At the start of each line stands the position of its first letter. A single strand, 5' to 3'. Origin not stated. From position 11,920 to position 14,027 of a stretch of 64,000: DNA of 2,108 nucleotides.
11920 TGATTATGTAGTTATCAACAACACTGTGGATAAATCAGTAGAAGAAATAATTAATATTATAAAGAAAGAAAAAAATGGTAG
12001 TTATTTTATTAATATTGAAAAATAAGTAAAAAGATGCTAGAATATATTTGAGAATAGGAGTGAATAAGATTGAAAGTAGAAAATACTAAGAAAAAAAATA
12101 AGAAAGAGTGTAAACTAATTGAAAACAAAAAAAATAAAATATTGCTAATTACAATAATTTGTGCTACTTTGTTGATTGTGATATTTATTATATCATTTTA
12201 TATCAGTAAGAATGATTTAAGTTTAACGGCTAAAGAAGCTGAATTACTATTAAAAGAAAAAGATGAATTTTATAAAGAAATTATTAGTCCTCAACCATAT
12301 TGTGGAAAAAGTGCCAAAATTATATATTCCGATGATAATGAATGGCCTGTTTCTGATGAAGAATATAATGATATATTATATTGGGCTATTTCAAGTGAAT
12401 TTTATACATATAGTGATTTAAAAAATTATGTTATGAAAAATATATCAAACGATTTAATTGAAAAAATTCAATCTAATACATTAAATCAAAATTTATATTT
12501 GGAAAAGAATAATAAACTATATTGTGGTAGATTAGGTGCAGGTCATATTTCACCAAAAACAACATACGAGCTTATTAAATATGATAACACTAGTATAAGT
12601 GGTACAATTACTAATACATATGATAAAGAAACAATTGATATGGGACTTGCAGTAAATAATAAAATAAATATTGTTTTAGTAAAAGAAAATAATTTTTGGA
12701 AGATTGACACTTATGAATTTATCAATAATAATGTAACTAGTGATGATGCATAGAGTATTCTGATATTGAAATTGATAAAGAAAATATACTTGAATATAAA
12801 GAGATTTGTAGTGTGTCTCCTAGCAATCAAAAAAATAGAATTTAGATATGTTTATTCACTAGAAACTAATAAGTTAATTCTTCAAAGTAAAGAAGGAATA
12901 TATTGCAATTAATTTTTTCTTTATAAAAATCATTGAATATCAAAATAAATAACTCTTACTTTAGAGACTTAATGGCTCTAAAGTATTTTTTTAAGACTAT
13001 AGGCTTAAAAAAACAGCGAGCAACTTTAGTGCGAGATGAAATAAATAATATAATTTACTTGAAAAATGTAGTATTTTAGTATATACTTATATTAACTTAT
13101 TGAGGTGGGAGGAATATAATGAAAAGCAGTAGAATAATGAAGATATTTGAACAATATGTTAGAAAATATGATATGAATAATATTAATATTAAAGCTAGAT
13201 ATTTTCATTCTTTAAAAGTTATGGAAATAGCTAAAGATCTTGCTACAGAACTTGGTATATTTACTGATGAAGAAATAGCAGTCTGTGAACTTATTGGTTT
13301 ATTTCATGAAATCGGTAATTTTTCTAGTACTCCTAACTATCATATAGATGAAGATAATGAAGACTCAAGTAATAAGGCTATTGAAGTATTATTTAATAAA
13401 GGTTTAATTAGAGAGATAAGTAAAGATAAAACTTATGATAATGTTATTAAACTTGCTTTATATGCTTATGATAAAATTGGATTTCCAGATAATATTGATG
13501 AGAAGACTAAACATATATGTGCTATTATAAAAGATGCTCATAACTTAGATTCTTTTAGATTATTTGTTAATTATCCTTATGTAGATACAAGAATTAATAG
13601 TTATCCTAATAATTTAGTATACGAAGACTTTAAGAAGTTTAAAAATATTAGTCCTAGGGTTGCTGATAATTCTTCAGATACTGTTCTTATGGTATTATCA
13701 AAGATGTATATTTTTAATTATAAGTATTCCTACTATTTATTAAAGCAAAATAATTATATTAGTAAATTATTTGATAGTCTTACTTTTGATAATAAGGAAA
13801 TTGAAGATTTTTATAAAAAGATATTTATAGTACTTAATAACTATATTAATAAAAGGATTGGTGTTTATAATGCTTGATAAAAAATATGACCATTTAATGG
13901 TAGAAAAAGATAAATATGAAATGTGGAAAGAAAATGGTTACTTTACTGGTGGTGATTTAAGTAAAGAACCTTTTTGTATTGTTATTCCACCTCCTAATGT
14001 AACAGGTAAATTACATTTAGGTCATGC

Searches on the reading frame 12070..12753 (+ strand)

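Call 11: search_protein_families(library=pfam, proteins=[window:12070-12753:+])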
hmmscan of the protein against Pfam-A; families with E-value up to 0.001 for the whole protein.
window:12070-12753:+ (227 aa): 1 family
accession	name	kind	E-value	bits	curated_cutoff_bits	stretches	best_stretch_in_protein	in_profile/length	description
PF16800.11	Endopep_inhib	-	7.6e-05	23.1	29.9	1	52-215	5-148/150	IseA DL-endopeptidase inhibitor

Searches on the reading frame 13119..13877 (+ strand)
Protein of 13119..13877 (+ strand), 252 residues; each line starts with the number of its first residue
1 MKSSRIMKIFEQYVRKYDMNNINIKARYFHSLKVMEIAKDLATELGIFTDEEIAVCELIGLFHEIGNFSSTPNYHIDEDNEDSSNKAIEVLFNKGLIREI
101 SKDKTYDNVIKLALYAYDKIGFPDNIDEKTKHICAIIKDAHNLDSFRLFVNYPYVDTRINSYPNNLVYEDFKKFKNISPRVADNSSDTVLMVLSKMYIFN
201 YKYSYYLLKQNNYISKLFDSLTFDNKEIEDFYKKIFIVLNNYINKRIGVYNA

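Call 11: search_protein_families(library=pfam, proteins=[window:13119-13877:+])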
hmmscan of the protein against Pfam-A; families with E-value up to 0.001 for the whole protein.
window:13119-13877:+ (252 aa): 1 family
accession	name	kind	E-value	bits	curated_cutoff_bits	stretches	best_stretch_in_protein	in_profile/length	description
PF01966.28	HD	-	5.7e-06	27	22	1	27-74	1-48/116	HD domain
